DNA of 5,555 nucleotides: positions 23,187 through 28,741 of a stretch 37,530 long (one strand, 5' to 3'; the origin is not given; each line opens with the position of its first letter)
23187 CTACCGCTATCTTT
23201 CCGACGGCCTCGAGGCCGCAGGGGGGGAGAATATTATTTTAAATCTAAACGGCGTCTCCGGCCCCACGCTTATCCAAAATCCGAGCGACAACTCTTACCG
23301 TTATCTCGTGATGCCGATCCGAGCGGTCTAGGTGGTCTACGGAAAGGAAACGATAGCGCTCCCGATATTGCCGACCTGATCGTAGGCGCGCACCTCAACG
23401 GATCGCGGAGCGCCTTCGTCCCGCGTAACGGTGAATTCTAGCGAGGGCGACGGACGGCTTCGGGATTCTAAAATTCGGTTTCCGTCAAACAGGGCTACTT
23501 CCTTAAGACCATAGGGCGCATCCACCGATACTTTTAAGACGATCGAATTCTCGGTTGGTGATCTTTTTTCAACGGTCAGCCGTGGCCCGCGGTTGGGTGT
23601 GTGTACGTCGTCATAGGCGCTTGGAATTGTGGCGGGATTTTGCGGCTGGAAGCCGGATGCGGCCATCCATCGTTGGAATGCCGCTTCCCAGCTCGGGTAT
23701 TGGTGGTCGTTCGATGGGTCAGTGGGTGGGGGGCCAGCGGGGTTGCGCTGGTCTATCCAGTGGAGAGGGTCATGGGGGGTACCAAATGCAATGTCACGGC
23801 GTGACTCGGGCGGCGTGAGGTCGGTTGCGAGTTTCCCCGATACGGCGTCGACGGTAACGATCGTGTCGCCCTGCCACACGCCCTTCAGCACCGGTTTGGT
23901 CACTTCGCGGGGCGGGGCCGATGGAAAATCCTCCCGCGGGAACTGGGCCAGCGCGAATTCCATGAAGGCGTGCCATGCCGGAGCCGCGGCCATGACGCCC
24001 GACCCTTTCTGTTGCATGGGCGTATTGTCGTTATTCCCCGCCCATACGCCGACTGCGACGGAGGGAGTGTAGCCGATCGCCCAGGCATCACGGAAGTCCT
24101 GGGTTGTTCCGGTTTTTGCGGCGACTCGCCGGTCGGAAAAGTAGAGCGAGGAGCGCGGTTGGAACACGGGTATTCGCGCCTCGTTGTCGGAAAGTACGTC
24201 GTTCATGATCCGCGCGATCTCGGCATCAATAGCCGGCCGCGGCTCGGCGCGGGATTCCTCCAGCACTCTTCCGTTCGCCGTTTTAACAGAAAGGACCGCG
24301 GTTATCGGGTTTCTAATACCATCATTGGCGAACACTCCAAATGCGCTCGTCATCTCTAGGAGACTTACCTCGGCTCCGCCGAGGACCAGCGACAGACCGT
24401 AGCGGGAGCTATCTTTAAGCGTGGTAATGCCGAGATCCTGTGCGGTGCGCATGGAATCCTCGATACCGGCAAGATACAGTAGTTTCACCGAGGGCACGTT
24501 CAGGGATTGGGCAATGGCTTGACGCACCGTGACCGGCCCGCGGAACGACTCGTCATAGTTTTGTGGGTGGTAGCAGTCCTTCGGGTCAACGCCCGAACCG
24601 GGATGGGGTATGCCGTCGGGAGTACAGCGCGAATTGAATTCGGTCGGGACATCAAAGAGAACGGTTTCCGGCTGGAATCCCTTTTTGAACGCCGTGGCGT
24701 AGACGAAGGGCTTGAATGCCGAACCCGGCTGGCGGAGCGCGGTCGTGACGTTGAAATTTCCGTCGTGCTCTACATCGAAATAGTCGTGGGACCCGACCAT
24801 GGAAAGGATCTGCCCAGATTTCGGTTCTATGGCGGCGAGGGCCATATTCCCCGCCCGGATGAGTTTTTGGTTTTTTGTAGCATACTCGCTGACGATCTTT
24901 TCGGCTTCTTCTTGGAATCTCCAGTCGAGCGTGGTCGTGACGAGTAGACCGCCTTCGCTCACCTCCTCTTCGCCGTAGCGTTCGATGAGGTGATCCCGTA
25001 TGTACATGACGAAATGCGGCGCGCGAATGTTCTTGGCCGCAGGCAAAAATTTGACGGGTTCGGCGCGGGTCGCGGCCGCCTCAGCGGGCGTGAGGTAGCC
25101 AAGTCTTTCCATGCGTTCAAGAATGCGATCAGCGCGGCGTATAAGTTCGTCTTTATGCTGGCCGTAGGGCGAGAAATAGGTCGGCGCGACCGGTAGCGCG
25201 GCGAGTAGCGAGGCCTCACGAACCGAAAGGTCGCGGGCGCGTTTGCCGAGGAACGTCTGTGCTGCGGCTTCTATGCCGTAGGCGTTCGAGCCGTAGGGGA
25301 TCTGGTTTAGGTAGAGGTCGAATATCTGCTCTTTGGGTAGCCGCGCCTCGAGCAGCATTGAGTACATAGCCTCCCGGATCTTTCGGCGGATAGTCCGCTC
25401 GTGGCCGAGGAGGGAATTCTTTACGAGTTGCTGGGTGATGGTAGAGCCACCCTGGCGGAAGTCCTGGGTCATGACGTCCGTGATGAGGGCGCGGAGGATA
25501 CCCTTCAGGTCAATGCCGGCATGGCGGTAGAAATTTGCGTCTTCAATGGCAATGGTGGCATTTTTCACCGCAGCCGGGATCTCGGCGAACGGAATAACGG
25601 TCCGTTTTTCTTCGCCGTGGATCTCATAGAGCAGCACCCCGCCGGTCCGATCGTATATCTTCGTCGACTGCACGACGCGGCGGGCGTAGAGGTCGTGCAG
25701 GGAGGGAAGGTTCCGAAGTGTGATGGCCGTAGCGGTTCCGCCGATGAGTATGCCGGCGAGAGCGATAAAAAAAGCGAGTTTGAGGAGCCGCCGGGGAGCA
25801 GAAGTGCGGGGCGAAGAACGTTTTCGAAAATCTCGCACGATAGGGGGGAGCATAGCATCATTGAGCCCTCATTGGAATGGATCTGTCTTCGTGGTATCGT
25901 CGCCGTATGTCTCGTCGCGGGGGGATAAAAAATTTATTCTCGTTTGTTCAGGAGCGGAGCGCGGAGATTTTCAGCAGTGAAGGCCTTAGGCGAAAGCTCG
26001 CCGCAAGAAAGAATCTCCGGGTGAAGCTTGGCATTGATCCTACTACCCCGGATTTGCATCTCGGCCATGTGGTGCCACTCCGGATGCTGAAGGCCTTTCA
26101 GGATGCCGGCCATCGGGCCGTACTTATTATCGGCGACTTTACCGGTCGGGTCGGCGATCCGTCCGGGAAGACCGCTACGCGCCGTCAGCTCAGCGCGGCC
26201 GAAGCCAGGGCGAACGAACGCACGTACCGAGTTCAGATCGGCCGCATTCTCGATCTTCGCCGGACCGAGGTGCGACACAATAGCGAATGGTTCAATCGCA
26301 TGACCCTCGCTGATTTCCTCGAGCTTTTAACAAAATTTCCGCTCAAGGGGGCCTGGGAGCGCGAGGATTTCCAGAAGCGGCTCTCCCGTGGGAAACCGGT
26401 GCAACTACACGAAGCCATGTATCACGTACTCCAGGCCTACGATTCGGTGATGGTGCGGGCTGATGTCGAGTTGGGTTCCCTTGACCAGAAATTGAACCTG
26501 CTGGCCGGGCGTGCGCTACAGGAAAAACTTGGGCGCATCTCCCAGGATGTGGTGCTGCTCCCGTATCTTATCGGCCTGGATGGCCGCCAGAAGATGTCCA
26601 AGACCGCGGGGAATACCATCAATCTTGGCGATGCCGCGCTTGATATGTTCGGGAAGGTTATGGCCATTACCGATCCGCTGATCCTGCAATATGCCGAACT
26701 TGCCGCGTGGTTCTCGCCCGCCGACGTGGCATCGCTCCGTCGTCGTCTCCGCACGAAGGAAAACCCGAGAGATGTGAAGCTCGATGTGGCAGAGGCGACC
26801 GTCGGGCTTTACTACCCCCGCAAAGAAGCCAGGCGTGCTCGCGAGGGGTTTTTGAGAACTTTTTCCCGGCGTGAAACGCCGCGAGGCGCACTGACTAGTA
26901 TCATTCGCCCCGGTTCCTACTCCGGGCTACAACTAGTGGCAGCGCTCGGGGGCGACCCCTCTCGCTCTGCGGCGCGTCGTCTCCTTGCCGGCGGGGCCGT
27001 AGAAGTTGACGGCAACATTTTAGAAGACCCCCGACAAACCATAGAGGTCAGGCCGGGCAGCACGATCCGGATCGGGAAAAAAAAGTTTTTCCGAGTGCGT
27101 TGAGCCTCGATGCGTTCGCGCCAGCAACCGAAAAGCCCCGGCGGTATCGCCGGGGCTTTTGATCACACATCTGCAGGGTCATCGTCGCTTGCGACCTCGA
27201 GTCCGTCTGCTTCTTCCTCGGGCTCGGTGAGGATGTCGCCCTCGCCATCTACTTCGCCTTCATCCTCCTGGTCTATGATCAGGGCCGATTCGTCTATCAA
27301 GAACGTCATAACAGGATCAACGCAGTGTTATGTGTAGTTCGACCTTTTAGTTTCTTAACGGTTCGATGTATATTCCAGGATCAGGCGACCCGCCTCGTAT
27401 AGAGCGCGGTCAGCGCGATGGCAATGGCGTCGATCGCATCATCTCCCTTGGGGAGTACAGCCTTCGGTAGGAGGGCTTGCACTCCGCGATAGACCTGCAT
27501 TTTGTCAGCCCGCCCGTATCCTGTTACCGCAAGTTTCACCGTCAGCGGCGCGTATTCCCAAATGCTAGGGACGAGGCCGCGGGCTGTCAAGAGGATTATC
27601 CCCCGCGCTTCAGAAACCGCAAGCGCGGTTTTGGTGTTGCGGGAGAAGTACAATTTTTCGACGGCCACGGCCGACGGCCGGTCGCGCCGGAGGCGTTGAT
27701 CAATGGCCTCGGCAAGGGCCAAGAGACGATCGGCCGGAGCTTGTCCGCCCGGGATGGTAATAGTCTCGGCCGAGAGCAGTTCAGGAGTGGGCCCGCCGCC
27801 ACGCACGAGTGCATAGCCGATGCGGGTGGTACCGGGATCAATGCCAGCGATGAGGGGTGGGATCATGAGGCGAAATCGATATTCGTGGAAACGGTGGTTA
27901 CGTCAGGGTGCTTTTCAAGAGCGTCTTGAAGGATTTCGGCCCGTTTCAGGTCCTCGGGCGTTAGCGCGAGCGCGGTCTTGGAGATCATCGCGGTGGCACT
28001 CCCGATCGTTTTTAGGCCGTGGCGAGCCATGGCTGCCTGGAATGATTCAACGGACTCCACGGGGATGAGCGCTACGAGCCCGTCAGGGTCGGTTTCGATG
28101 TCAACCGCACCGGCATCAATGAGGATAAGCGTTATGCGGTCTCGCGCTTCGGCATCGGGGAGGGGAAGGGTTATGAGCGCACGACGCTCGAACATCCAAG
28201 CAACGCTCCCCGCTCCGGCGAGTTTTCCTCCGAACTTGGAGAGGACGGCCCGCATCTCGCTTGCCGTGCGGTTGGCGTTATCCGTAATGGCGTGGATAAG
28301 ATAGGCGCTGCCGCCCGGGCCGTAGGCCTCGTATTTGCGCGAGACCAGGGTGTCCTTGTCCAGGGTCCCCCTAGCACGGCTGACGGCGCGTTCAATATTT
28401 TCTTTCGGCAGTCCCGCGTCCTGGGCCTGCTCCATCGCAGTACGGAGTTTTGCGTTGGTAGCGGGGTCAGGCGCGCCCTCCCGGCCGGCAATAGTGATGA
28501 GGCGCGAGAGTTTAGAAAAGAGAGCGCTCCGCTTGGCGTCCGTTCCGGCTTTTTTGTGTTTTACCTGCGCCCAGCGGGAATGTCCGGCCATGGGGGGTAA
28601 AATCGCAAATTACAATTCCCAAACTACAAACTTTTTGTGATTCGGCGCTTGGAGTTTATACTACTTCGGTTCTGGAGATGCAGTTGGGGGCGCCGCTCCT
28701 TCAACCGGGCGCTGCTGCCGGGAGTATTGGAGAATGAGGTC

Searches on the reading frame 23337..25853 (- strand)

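Call 6: search_protein_families(library=pfam, proteins=[window:23337-25853:-], max_evalue=0.01)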
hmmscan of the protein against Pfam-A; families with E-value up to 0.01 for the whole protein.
window:23337-25853:- (838 aa): 2 families
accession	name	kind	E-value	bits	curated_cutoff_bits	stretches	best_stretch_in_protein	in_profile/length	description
PF00912.28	Transgly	-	2.1e-59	200.4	27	1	74-248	4-177/178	Transglycosylase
PF00905.27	Transpeptidase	-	4.7e-22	79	22.1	1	338-619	2-288/299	Penicillin binding protein transpeptidase domain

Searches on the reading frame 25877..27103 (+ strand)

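Call 7: search_protein_families(library=pfam, proteins=[window:25877-27103:+], max_evalue=0.01)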
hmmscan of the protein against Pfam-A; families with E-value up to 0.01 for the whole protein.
window:25877-27103:+ (408 aa): 2 families
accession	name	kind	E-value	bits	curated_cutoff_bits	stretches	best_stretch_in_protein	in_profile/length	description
PF00579.31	tRNA-synt_1b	-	1.2e-57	196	21.1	1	44-329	3-291/292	tRNA synthetases class I (W and Y)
PF01479.30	S4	-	3.5e-07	30.3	22.8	1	352-390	5-43/48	S4 domain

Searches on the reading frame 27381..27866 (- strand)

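Call 7: search_protein_families(library=pfam, proteins=[window:27381-27866:-], max_evalue=0.01)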
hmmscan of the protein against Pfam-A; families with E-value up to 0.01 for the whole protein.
window:27381-27866:- (161 aa): 1 family
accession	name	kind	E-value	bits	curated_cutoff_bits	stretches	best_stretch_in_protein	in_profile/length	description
PF02075.23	RuvC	-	2.4e-33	115.5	22.2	1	6-153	1-147/148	Crossover junction endodeoxyribonuclease RuvC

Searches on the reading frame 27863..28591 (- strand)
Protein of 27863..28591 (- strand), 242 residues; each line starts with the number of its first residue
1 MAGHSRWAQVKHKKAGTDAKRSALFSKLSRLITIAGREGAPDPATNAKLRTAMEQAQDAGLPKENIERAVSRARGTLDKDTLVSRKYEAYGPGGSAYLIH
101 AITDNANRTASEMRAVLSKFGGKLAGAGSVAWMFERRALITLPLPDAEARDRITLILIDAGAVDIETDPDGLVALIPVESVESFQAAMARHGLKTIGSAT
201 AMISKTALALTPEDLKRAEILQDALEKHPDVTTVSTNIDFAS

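Call 7: search_protein_families(library=pfam, proteins=[window:27863-28591:-], max_evalue=0.01)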
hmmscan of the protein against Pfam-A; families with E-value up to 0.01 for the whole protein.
window:27863-28591:- (242 aa): 2 families
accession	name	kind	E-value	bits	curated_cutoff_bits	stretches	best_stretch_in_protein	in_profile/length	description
PF01709.26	Transcrip_reg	-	8.8e-37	126.7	27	1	86-238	5-160/160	TACO1/YebC second and third domain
PF20772.2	TACO1_YebC_N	-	8.2e-27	93.9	36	1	5-75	1-72/73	TACO1/YebC protein N-terminal domain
